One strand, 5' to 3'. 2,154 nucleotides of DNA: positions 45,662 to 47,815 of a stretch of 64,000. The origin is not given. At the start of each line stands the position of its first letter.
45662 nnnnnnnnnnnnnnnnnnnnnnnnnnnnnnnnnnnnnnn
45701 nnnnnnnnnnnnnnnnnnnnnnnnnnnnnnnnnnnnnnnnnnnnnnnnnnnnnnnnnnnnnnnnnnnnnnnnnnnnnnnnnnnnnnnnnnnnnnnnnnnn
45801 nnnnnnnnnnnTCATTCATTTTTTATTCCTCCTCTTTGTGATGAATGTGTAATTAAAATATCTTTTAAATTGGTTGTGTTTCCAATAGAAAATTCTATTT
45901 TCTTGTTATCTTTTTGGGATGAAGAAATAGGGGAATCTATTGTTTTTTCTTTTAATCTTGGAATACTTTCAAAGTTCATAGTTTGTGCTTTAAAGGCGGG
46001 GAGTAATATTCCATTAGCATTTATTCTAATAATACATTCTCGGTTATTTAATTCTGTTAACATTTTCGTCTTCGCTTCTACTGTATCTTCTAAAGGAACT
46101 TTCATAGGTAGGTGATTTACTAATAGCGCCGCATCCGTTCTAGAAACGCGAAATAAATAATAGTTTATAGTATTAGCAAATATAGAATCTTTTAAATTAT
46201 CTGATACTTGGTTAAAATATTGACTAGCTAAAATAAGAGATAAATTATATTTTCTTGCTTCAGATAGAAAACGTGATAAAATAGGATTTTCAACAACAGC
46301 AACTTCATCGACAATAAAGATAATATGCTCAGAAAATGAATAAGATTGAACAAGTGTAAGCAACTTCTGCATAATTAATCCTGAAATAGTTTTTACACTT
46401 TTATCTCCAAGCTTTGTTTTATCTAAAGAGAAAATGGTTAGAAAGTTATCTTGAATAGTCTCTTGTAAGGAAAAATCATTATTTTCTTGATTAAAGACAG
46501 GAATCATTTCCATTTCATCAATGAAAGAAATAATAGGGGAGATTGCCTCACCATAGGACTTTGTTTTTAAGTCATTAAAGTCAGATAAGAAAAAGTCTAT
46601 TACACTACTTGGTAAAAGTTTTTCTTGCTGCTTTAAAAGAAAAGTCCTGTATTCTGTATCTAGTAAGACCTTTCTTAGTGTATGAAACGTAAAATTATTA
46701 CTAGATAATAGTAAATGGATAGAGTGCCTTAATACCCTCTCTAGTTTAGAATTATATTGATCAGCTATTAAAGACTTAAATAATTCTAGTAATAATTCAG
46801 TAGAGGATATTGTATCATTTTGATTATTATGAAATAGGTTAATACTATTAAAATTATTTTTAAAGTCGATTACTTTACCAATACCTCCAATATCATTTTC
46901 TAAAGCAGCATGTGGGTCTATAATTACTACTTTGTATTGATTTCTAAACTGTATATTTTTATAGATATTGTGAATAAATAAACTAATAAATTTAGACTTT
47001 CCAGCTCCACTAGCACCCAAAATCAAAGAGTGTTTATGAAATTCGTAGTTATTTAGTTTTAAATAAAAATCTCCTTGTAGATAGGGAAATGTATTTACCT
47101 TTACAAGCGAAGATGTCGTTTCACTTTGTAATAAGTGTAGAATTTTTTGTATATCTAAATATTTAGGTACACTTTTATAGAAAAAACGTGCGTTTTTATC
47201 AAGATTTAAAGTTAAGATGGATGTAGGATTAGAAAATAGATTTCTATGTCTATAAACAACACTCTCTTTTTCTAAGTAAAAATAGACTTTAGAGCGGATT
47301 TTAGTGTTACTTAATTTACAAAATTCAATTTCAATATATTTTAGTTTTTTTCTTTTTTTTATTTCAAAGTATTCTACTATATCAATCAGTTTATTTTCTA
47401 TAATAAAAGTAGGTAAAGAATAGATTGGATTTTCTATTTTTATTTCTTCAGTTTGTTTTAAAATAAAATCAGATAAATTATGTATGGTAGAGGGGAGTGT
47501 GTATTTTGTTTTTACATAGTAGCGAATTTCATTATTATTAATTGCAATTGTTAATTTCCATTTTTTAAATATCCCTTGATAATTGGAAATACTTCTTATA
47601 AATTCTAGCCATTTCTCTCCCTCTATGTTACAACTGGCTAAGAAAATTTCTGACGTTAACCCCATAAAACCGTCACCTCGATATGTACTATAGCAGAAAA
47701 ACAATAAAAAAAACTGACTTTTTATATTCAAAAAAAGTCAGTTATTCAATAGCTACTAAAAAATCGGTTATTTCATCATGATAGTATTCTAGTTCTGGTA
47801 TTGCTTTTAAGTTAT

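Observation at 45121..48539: Two-gene operon: HerA/FtsK-superfamily ATPase plus a cysteine-repeat partner, next to an AraC/GyrI regulator and near tRNA 3' ends; candidate uncharacterised defence or DNA-translocation system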

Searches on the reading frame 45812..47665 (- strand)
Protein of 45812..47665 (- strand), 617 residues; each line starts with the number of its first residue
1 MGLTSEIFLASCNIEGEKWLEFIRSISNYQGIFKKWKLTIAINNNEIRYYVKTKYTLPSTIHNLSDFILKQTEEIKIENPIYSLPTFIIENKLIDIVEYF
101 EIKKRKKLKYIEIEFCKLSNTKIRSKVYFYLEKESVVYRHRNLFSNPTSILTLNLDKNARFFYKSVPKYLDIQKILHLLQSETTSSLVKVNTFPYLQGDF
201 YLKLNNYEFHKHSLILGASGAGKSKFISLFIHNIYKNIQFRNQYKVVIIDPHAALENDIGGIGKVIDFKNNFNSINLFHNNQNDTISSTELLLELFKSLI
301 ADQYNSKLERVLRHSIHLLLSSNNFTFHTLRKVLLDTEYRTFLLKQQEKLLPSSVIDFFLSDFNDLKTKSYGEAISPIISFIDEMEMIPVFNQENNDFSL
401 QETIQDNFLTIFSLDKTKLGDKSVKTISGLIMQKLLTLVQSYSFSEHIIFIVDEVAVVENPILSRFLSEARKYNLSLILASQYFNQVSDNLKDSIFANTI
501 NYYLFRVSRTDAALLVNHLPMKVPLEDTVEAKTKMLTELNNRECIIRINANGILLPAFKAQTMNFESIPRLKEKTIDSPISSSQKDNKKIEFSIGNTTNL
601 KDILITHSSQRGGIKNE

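Call 3: search_protein_families(library=pfam, proteins=[window:45812-47665:-], max_evalue=0.01)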
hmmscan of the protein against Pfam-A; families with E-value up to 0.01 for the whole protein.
window:45812-47665:- (617 aa): 5 families
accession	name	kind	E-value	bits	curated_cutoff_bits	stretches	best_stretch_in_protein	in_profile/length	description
PF01935.23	DUF87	-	2.1e-08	35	23.2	1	201-253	15-62/220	Helicase HerA, central domain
PF10412.15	TrwB_AAD_bind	-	2.8e-06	26.9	20.5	1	380-489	174-288/387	Type IV secretion-system coupling protein DNA-binding domain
PF12696.13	TraG-D_C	-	0.00061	20.2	22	1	448-510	2-69/126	TraM recognition site of TraD and TraG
PF13401.12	AAA_22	-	0.0036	18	27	0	213-323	8-83/130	AAA domain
PF01580.24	FtsK_SpoIIIE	-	0.0065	16.4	24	0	185-235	15-64/221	FtsK/SpoIIIE family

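Call 4: search_protein_families(library=padloc, proteins=[window:45812-47665:-], max_evalue=0.01)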
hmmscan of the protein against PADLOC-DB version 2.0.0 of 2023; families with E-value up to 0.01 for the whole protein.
window:45812-47665:- (617 aa): 6 families
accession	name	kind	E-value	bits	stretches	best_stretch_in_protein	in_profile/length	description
PDLC04140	mad8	-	9.5e-16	56.2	1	211-508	28-254/314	mads_8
PDLC04105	HerA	-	3.3e-08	30.5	1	199-255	156-207/576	-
PDLC04102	HerA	-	7e-06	22.6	1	204-250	168-217/654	-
PDLC02185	HerA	-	0.0015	15.4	0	210-250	164-200/585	-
PDLC04106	HerA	-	0.0028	14.2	0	465-491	543-569/667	-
PDLC04100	HerA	-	0.0057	13.4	0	210-238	163-191/580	-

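Call 5: search_protein_families(library=ncbifam, proteins=[window:45812-47665:-], max_evalue=0.01)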
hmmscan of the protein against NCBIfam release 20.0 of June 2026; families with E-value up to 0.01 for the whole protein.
window:45812-47665:- (617 aa): 2 families
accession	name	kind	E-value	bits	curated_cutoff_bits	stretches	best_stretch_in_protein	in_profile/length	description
TIGR03925.1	T7SS_EccC_b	equivalog_domain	0.00048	18.5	346.55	1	206-258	357-408/564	type VII secretion protein EccCb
NF040819.1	helicase_HerA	equivalog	0.0028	16.2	970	0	185-253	131-195/561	DNA double-strand break repair helicase HerA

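Call 6: search_protein_families(library=phrogs, proteins=[window:45812-47665:-], max_evalue=0.01)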
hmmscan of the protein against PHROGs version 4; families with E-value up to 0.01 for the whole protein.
window:45812-47665:- (617 aa): 2 families
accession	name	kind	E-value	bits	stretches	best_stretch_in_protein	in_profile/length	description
phrog_5156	-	unknown function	9.9e-20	71.2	1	208-566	409-773/824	-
phrog_7035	-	unknown function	7.4e-06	25.6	1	209-257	210-255/969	-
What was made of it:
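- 45812..47665 (-): Soluble FtsK/HerA/VirD4-superfamily P-loop ATPase, 617 aa. It has a family-specific basic N-terminal domain of about 200 aa and a helical insertion between Walker A and Walker B. Pfam DUF87 and TrwB_AAD_bind (call 3); PADLOC mad8 9.5e-16 (call 4); phrog_5156 1e-19 (call 6).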

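Call 7: find_homologous_proteins(query=window:45812-47665:-)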
Query window:45812-47665:- (617 aa): 1769 proteins with E <= 0.001 among 8000 candidates; the best 120 are listed.
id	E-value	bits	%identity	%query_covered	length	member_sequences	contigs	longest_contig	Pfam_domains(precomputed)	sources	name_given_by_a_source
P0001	0.0e+0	1244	92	100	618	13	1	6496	PF10412.16,PF01935.24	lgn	-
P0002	0.0e+0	1150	85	100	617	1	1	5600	PF01935.24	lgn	-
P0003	0.0e+0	1114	83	100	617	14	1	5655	PF10412.16,PF01935.24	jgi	-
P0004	0.0e+0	1110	82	100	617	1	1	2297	PF01935.24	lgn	-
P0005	9.8e-290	980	72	100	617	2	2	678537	PF01935.24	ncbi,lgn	-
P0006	9.2e-286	967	72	100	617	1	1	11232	PF10412.16,PF01935.24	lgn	-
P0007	9.5e-280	947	70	100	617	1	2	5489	PF10412.16,PF01935.24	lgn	-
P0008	9.5e-280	947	70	100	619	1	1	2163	PF10412.16,PF01935.24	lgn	-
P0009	1.7e-279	947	70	100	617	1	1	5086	PF10412.16,PF01935.24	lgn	-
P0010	8.2e-274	928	70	100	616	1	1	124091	PF01935.24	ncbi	-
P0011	4.6e-242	823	63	100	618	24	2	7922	PF01935.24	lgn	-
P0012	2.4e-237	807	62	100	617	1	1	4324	PF01935.24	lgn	-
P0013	4.9e-237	806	62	100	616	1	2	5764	PF01935.24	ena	-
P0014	1.8e-236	805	61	100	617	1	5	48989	PF10412.16,PF01935.24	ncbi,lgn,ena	-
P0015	2.8e-236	804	61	100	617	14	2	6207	PF10412.16,PF01935.24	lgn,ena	-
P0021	8.5e-236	802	62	100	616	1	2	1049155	PF01935.24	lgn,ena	-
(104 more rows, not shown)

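Call 18: search_dna_similar(query=window:45812-47665:-, collection=phages, mode=protein, max_evalue=0.00001)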
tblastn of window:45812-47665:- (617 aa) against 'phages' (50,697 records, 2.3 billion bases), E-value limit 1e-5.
No match.

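Call 24: search_solved_structures(query=window:45812-47665:-, max_evalue=1)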
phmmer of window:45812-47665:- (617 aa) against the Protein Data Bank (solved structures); distinct sequences matched with E-value up to 1: 0.

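Call 38: find_encoding_contigs(protein=P0021, flank=10000, max_places=2)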
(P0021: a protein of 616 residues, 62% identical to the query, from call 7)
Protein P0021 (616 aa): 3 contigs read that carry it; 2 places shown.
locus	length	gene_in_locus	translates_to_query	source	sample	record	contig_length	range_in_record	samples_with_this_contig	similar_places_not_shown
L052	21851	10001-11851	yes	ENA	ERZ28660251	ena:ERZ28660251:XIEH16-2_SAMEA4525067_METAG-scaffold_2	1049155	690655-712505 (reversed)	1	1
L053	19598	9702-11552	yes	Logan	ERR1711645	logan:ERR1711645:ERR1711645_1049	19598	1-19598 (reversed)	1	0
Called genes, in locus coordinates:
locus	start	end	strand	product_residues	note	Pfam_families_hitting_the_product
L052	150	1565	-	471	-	PF06941:NT5C, PF01156:IU_nuc_hydro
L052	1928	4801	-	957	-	-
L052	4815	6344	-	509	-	PF05621:TniB (faint), PF13191:AAA_16 (weak), PF20703:nSTAND1 (weak), PF00004:AAA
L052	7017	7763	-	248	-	-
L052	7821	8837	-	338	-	PF11187:Mbeg1-like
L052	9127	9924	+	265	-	PF00165:HTH_AraC (faint), PF12833:HTH_18, PF06445:GyrI-like, PF14526:Cass2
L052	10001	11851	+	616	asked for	PF01935:DUF87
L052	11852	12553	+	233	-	-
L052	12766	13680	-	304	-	PF02558:ApbA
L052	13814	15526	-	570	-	PF00664:ABC_membrane, PF00005:ABC_tran, PF02463:SMC_N, PF09818:ABC_ATPase (faint), PF13304:AAA_21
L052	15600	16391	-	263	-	PF12833:HTH_18, PF00165:HTH_AraC (weak), PF14526:Cass2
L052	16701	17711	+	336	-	-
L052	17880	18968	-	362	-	PF08719:NADAR, PF01966:HD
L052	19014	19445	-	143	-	PF00300:His_Phos_1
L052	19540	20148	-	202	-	PF01966:HD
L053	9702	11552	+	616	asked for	PF01935:DUF87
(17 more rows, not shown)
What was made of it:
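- An nSTAND/AAA gene and an Mbeg1-like gene lie beside one copy (call 38).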

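Call 42: predict_structure(alignment_id=A2)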
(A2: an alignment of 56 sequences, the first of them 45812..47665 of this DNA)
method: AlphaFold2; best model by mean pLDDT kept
length: 617 residues; sequences in the alignment: 56
mean_pLDDT: 56.4   pTM: 0.35
mean pLDDT of the five models: 56.4, 55.6, 55.2, 54.2, 53.9
residues with pLDDT >= 90: 18; 70-90: 167; 50-70: 164; < 50: 268
segments of 3 or more residues with pLDDT < 50: 156-213, 217-222, 253-263, 271-275, 277-287, 387-422, 440-443, 454-507, 539-617
pLDDT, mean of each block of 10 residues (from residue 1): 78 77 88 88 79 81 74 78 79 75 77 88 88 85 81 52 33 45 37 35 30 46 52 60 60 41 50 47 47 60 68 76 69 79 77 74 60 61 53 41 44 41 51 52 55 47 40 35 43 36 43 56 58 56 39 36 32 33 33 30 33 31
secondary structure, 60 per line:
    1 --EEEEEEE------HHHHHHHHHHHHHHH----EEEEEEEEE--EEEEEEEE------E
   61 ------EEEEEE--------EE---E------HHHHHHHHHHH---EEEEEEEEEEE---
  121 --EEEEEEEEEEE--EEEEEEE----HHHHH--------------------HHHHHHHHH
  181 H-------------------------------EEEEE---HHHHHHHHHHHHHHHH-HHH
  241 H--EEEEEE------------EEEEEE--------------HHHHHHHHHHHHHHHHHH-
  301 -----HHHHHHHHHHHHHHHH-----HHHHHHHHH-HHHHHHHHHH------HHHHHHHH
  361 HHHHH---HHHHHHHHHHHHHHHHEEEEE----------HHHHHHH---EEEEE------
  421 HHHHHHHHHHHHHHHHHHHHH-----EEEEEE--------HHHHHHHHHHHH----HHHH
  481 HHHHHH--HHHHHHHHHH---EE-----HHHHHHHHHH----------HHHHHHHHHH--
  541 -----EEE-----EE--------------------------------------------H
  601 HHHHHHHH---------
elements in order: E3-9 H16-30 E35-43 E46-53 E67-72 H93-103 E107-117 E123-133 E136-142 H147-151 H172-181 E213-217 H221-236 H238-241 E244-249 E262-267 H282-299 H306-321 H327-335 H337-346 H353-365 H369-384 E385-389 H400-406 E410-414 H421-441 E447-452 H461-472 H477-486 H489-498 H509-518 H529-538 E546-548 H600-608
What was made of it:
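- On HerA in the strict sense: The AlphaFold2 N-terminal domain (pLDDT about 75-88) is a mixed alpha/beta fold (call 42).
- On Type IV coupling protein (VirD4/TrwB): Helices span 282-384 (call 42).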

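Call 43: search_solved_structures(query=A2, max_evalue=10, show_alignments=2)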
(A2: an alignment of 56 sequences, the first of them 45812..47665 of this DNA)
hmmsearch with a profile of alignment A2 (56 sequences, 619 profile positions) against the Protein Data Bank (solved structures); distinct sequences matched with E-value up to 10: 3.
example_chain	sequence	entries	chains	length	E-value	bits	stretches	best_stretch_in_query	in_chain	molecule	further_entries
2nq2_C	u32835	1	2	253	0.025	16.4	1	193-232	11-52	Hypothetical ABC transporter ATP-binding protein HI1470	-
8wiv_A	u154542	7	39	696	0.055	15.3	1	210-272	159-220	Helicase HerA central domain-containing protein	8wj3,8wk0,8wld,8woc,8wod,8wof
8ziq_M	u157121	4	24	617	0.95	11.2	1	210-255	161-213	HerA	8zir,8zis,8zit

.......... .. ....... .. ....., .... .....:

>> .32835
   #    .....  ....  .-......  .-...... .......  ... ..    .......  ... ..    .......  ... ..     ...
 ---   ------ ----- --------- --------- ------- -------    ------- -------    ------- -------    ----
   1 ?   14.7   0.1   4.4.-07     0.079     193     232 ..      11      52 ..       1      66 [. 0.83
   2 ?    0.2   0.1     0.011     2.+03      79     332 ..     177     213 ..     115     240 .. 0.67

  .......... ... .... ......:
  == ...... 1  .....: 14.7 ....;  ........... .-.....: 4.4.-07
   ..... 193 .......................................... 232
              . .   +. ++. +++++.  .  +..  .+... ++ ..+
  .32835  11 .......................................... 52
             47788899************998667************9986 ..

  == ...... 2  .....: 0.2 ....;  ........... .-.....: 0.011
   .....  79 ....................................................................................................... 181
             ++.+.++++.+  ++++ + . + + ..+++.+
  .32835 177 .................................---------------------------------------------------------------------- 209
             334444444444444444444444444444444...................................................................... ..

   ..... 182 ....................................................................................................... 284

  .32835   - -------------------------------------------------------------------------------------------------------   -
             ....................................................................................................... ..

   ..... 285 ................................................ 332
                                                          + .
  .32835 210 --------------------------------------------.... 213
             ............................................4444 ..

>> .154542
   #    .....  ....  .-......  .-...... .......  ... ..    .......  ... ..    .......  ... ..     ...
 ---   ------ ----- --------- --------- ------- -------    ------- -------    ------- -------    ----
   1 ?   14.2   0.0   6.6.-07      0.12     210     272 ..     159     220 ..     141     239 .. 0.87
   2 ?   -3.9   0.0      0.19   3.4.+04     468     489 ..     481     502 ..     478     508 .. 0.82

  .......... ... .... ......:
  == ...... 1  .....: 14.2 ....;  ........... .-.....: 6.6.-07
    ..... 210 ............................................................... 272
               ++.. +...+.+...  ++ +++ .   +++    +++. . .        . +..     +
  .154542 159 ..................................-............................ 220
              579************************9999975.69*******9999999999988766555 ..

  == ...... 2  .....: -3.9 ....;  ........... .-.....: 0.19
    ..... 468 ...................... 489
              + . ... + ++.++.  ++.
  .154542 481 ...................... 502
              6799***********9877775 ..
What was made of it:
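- On HerA in the strict sense: PDB HerA chains match only around Walker A (E 0.055-0.95, call 43).
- Closest known: HerA-partner systems. Same: The Walker A region followed by 'IIDPH' aligns to solved HerA chains (8wiv, 8ziq; call 43).
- Closest known: HerA-partner systems. Different: PDB sequence matches are marginal (E 0.055, call 43).
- Tried and rejected: For the ATPase they gave only marginal HerA Walker A hits (calls 24, 43).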

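Call 69: list_cluster_members(proteins=[P0418, P0462, P0391, P0428, window:45121-45819:-, window:45812-47665:-, P0369, P0373, P0380, P0398])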
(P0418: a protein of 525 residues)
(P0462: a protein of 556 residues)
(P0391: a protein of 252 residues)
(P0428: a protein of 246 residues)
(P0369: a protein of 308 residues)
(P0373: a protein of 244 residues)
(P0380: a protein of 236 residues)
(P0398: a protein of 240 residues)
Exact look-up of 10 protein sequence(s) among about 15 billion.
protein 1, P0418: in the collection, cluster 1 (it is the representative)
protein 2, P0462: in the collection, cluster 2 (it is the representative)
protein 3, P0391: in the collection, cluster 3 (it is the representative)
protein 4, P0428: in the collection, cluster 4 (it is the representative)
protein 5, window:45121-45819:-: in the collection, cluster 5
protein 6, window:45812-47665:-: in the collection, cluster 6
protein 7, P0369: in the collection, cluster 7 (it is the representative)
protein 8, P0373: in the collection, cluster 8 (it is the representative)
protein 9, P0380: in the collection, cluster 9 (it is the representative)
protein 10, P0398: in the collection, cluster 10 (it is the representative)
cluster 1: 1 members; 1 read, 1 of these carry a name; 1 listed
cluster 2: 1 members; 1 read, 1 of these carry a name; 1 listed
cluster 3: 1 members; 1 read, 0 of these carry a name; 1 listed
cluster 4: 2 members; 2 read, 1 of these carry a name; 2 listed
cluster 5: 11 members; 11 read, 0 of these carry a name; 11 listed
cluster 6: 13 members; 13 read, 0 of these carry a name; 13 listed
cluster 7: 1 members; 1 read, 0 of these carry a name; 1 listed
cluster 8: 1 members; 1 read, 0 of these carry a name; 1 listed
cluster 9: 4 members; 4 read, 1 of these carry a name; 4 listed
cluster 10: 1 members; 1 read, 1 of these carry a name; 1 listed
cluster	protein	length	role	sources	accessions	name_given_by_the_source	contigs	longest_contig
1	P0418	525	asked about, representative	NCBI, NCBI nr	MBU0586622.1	hypothetical protein KJ780_03850 [Candidatus Micrarchaeota archaeon] | hypothetical protein [Candidatus Micrarchaeota archaeon]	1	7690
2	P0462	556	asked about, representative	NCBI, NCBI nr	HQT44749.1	MAG TPA: hypothetical protein PLO51_02130 [Candidatus Micrarchaeota archaeon] | hypothetical protein [Candidatus Micrarchaeota archaeon]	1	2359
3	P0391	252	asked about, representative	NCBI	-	-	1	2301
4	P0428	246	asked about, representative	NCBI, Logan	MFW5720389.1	MAG: hypothetical protein ACOCXT_05165 [Candidatus Dojkabacteria bacterium]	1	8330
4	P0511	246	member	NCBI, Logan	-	-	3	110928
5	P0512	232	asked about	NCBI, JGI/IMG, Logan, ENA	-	-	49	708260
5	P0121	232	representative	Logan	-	-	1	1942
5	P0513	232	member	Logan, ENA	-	-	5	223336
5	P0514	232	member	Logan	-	-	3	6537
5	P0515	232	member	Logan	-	-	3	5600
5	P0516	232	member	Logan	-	-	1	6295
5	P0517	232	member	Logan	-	-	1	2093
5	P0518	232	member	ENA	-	-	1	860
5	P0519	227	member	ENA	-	-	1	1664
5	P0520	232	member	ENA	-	-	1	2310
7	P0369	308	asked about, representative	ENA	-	-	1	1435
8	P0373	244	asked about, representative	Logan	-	-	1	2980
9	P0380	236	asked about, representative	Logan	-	-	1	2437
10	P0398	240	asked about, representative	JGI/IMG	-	hypothetical protein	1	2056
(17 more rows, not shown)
